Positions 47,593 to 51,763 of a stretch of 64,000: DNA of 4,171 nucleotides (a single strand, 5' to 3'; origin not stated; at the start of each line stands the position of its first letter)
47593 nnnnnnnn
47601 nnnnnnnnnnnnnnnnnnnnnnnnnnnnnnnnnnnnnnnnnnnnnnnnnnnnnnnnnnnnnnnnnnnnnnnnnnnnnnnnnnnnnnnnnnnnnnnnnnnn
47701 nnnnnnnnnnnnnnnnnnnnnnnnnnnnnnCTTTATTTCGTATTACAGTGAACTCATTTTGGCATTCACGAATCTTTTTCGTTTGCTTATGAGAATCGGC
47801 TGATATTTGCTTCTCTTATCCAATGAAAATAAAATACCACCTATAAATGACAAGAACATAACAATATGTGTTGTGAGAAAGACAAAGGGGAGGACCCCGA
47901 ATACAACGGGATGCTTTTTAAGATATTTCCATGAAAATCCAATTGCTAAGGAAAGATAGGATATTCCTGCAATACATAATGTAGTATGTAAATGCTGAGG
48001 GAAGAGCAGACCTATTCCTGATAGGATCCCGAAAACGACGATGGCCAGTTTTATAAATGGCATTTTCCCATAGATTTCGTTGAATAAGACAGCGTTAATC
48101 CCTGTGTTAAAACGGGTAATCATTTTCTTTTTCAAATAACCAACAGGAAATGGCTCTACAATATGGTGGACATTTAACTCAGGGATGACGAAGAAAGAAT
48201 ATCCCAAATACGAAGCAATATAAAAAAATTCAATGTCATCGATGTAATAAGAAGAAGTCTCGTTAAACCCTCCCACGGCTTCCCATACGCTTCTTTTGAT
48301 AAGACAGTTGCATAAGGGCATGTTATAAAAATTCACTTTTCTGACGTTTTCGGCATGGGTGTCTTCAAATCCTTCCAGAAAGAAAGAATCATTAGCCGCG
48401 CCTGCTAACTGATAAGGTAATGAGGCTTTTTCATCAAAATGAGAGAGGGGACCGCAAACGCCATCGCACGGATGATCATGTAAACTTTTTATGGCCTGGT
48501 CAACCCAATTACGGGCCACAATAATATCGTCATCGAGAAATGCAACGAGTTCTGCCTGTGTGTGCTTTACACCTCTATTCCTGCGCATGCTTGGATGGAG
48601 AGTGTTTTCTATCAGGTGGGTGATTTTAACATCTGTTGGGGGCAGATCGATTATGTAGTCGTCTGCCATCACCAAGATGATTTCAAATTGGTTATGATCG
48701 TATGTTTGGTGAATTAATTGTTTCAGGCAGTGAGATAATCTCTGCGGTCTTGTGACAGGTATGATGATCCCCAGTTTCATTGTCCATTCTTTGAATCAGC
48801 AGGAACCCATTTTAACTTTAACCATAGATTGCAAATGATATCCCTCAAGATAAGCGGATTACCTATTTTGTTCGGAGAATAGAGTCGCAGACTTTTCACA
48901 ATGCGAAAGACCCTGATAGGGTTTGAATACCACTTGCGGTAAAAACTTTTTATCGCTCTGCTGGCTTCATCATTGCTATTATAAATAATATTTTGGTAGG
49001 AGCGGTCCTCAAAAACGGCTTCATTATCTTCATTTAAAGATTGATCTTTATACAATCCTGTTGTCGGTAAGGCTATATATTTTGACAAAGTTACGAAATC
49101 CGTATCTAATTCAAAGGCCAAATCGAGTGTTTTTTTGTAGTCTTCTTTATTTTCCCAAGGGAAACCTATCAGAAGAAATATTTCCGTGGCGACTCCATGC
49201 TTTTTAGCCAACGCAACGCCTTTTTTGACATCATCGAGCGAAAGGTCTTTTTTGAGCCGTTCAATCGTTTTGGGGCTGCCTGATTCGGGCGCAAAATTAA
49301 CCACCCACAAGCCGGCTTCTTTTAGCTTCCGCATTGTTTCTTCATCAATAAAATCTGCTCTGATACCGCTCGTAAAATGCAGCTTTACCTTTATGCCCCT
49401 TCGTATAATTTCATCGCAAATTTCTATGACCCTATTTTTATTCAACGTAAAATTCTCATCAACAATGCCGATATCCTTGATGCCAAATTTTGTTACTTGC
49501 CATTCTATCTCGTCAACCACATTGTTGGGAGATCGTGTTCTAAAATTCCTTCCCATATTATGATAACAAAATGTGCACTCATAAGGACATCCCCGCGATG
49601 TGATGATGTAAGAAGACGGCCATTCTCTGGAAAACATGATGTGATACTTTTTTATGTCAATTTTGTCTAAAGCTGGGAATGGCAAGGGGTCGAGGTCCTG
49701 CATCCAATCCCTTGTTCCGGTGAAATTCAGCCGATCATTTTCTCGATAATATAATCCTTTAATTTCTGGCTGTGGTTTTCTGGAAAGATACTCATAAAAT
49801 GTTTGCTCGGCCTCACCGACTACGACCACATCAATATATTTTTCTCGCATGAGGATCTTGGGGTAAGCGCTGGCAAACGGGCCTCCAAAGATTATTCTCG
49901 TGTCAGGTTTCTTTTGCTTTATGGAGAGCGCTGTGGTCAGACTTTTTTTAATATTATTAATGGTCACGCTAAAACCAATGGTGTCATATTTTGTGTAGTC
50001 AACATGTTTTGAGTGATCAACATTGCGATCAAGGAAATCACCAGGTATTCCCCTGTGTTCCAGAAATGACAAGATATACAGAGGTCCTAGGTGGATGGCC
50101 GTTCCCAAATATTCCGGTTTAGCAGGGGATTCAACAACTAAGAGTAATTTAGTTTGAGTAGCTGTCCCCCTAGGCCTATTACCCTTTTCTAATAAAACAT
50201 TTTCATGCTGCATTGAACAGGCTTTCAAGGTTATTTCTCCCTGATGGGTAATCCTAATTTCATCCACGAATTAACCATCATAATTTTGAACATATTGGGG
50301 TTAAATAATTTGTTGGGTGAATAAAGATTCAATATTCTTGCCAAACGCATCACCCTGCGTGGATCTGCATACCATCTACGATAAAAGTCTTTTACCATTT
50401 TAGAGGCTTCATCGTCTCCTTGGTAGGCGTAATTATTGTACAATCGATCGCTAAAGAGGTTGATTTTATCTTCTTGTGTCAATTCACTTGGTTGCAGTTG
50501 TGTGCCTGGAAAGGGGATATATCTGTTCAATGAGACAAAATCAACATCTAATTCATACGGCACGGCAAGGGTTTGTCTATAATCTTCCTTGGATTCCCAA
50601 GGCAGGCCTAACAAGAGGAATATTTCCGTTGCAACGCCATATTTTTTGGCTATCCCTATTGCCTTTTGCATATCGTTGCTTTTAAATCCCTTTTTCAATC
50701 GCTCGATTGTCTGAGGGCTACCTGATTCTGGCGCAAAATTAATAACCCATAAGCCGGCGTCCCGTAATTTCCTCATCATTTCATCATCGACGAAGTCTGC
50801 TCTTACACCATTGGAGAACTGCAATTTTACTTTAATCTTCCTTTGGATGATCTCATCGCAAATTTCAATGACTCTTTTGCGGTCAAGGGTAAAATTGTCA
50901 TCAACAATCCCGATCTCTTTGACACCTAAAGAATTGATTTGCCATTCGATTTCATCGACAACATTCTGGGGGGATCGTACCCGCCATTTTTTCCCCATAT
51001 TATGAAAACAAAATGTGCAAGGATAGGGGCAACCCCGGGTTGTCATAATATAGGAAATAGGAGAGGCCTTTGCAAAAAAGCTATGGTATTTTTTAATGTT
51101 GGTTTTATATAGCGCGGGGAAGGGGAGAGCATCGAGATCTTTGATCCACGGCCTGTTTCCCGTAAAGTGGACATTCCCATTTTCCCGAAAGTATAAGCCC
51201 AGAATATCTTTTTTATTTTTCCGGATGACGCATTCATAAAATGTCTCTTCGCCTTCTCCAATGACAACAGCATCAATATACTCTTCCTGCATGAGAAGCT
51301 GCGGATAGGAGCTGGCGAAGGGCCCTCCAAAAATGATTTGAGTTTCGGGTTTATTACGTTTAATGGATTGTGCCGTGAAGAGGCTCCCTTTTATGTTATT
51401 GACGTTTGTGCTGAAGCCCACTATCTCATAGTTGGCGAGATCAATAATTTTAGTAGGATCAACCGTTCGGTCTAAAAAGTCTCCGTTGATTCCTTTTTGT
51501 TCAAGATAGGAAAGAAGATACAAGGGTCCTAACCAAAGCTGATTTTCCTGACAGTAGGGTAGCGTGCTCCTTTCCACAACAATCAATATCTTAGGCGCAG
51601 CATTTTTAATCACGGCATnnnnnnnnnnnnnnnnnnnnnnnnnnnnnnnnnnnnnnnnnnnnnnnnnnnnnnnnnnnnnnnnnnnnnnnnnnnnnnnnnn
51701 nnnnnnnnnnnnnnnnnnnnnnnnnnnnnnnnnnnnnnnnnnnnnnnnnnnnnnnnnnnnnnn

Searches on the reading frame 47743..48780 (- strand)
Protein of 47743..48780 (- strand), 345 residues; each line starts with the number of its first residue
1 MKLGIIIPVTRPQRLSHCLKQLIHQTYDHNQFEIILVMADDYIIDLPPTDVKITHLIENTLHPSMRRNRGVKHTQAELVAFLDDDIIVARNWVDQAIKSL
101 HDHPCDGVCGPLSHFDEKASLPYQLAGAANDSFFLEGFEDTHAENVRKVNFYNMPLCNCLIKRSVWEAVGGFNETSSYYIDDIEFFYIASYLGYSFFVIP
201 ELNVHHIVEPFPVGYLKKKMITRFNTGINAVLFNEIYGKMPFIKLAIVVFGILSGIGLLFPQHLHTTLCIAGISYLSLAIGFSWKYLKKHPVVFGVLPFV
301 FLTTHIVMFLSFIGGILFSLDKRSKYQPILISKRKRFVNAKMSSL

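Call 4: search_protein_families(library=pfam, proteins=[window:47743-48780:-], max_evalue=0.001)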
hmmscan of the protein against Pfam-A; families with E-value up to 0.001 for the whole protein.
window:47743-48780:- (345 aa): 4 families
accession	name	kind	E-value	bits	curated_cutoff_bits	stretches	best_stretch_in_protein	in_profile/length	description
PF00535.33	Glycos_transf_2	-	2.4e-12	47.5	23.3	1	6-165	3-163/168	Glycosyl transferase family 2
PF10111.15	Glyco_tranf_2_2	-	0.00017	21.7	27.3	1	54-186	60-196/276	Glycosyltransferase like family 2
PF13632.12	Glyco_trans_2_3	-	0.00083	19.7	27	0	79-291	2-172/198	Glycosyl transferase family group 2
PF13641.12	Glyco_tranf_2_3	-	0.00098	19.6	27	0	50-206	57-211/230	Glycosyltransferase like family 2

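Call 5: search_protein_families(library=ncbifam, proteins=[window:47743-48780:-], max_evalue=0.001)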
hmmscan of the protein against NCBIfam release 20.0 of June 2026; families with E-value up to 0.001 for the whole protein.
window:47743-48780:- (345 aa): 6 families
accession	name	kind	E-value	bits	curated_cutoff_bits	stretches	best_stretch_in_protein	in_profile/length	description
NF041875.1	EPS_EpsD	equivalog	5.8e-16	58.8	370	1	5-206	3-206/325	exopolysaccharide biosynthesis glycosyltransferase EpsD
TIGR03965.1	mycofact_glyco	equivalog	1.7e-13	50.2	280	1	4-175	77-250/467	mycofactocin biosynthesis glycosyltransferase MftF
NF038302.1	EPS_HpsE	equivalog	8.4e-11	41.4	300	1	49-225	60-238/307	hormogonium polysaccharide biosynthesis glycosyltransferase HpsE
TIGR01556.1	rhamnosyltran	subfamily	1.3e-07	31.1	200.55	1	74-208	72-202/281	rhamnosyltransferase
NF041394.1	GtaseAglG_Halo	equivalog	1.4e-07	31.1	440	1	14-174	17-176/304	glucosyl-dolichyl phosphate glucuronosyltransferase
NF038299.1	EPS_HpsN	equivalog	4.8e-05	22.5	425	1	3-105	3-111/317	hormogonium polysaccharide biosynthesis glycosyltransferase HpsN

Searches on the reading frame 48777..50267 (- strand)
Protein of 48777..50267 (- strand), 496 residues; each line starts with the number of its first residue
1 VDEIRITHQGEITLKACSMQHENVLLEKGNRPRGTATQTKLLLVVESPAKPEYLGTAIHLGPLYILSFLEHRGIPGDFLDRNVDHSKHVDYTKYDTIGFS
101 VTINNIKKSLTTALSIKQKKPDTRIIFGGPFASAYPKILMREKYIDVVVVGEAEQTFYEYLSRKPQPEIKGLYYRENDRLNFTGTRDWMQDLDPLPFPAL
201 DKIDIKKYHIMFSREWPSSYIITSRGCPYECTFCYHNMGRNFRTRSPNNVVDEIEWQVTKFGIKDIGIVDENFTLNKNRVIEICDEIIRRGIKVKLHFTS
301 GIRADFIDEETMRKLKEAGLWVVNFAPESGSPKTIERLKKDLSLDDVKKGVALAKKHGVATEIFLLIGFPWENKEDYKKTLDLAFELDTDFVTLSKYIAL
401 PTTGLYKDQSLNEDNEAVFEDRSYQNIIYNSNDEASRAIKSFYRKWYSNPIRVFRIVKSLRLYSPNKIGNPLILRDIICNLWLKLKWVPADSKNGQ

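Call 4: search_protein_families(library=pfam, proteins=[window:48777-50267:-], max_evalue=0.001)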
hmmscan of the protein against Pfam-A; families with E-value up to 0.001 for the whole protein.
window:48777-50267:- (496 aa): 2 families
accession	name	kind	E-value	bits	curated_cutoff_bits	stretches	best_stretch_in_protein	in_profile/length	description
PF04055.27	Radical_SAM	-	1.1e-23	84.7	29.5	1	221-384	1-166/166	Radical SAM superfamily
PF02310.24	B12-binding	-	5.2e-13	49.3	32.1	1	57-159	12-119/121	B12 binding domain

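Call 5: search_protein_families(library=ncbifam, proteins=[window:48777-50267:-], max_evalue=0.001)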
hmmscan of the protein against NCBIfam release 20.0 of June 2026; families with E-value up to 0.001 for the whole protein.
window:48777-50267:- (496 aa): 39 families (the best 25 are shown)
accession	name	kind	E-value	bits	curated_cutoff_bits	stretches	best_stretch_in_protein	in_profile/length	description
TIGR03471.1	HpnJ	equivalog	5.7e-49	167.3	577.6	1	94-459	69-445/472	hopanoid biosynthesis associated radical SAM protein HpnJ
TIGR02026.1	BchE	equivalog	2.4e-44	152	481.35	1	102-419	72-394/497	magnesium-protoporphyrin IX monomethyl ester anaerobic oxidative cyclase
NF050148.1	rSAM_ApyD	equivalog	3.9e-41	141.2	750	1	93-384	74-363/645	RiPP biosynthesis radical SAM protein ApyD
NF038361.1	rSAM_Sden_1168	equivalog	4e-36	124.7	575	1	87-408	134-472/560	Sden_1168 family B12-binding radical SAM P-methyltransferase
TIGR04014.1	B12_SAM_MJ_0865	equivalog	2.3e-34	118.9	360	1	88-424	33-374/434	methyl-coenzyme M reductase glutamine C-methyltransferase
TIGR04385.1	B12_rSAM_cofa1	equivalog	2e-31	109.7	450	1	111-382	88-359/438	B12 lower ligand biosynthesis radical SAM protein BzaD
TIGR04072.2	rSAM_ladder_B12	equivalog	1.1e-30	106.7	360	1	113-390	90-352/443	lipid biosynthesis B12-binding/radical SAM protein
TIGR04479.1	bcpD_PhpK_rSAM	subfamily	6.2e-30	104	600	1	61-409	74-431/504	PhpK family radical SAM P-methyltransferase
TIGR03975.1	rSAM_ocin_1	subfamily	1.3e-28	99.9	281.85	1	87-383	122-426/606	RiPP maturation radical SAM C-methyltransferase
TIGR04013.1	B12_SAM_MJ_1487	hypoth_equivalog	2.4e-27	95.8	251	1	95-409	45-357/382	TIGR04013 family B12-binding domain/radical SAM domain-containing protein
TIGR04295.1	B12_rSAM_oligo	hypoth_equivalog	1.4e-24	86.6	400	1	124-347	103-323/422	TIGR04295 family B12-binding domain-containing radical SAM protein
NF033712.0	B12_rSAM_KedN5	subfamily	1.9e-24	85.9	700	1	93-289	62-266/624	KedN5 family methylcobalamin-dependent radical SAM C-methyltransferase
NF033070.1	rSAM_AprD4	equivalog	5.6e-23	81.6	500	1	189-389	167-368/456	AprD4 family radical SAM diol-dehydratase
TIGR04367.1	HpnR_B12_rSAM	equivalog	1.6e-21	76.4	650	1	81-410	48-374/490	hopanoid C-3 methylase HpnR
NF040542.1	rSAM_RCCLKC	equivalog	2.1e-21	76.6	450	1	76-379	31-342/423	arsinothricin biosynthesis radical SAM protein ArsL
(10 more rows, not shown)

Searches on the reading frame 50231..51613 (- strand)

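Call 4: search_protein_families(library=pfam, proteins=[window:50231-51613:-], max_evalue=0.001)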
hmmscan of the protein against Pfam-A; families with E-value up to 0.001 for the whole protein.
window:50231-51613:- (460 aa): 3 families
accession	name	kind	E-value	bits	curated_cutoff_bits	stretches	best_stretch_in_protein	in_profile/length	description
PF04055.27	Radical_SAM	-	5.5e-20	72.6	29.5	1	190-349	2-163/166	Radical SAM superfamily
PF02310.24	B12-binding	-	2.4e-15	56.9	32.1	1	28-128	15-120/121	B12 binding domain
PF19864.5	Radical_SAM_N2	-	0.00061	19.7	29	0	79-129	75-122/151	Radical SAM proteins, N-terminal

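Call 5: search_protein_families(library=ncbifam, proteins=[window:50231-51613:-], max_evalue=0.001)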
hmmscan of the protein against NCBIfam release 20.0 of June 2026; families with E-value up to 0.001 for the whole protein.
window:50231-51613:- (460 aa): 35 families (the best 25 are shown)
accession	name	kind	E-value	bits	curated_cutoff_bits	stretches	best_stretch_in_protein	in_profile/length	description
TIGR03471.1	HpnJ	equivalog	2.1e-51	175.3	577.6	1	56-425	62-443/472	hopanoid biosynthesis associated radical SAM protein HpnJ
TIGR02026.1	BchE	equivalog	9.4e-45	153.4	481.35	1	81-379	83-388/497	magnesium-protoporphyrin IX monomethyl ester anaerobic oxidative cyclase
NF038361.1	rSAM_Sden_1168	equivalog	2.8e-40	138.4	575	1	56-373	135-469/560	Sden_1168 family B12-binding radical SAM P-methyltransferase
NF050148.1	rSAM_ApyD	equivalog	1e-35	123.3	750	1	62-426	75-441/645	RiPP biosynthesis radical SAM protein ApyD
TIGR03975.1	rSAM_ocin_1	subfamily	2.9e-32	111.9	281.85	1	56-350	123-425/606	RiPP maturation radical SAM C-methyltransferase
TIGR04014.1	B12_SAM_MJ_0865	equivalog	2.7e-31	108.8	360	1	85-396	62-377/434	methyl-coenzyme M reductase glutamine C-methyltransferase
TIGR04479.1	bcpD_PhpK_rSAM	subfamily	7.1e-30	103.8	600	1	20-352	65-406/504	PhpK family radical SAM P-methyltransferase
TIGR04072.2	rSAM_ladder_B12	equivalog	1e-29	103.5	360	1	82-351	91-345/443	lipid biosynthesis B12-binding/radical SAM protein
TIGR04013.1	B12_SAM_MJ_1487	hypoth_equivalog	2.5e-29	102.3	251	1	56-377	38-357/382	TIGR04013 family B12-binding domain/radical SAM domain-containing protein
TIGR04385.1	B12_rSAM_cofa1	equivalog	1.2e-26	94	450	1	61-348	71-357/438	B12 lower ligand biosynthesis radical SAM protein BzaD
TIGR04367.1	HpnR_B12_rSAM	equivalog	5.3e-23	81.3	650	1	52-377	51-373/490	hopanoid C-3 methylase HpnR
NF033712.0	B12_rSAM_KedN5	subfamily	1.5e-22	79.6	700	1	60-261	61-270/624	KedN5 family methylcobalamin-dependent radical SAM C-methyltransferase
TIGR04295.1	B12_rSAM_oligo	hypoth_equivalog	1.7e-22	79.7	400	1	92-310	103-316/422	TIGR04295 family B12-binding domain-containing radical SAM protein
TIGR04190.1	B12_SAM_Ta0216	equivalog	2.2e-22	79.4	500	1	30-348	40-387/554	TIGR04190 family B12-binding domain/radical SAM domain protein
NF033070.1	rSAM_AprD4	equivalog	2.1e-20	73.1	500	1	154-374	164-387/456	AprD4 family radical SAM diol-dehydratase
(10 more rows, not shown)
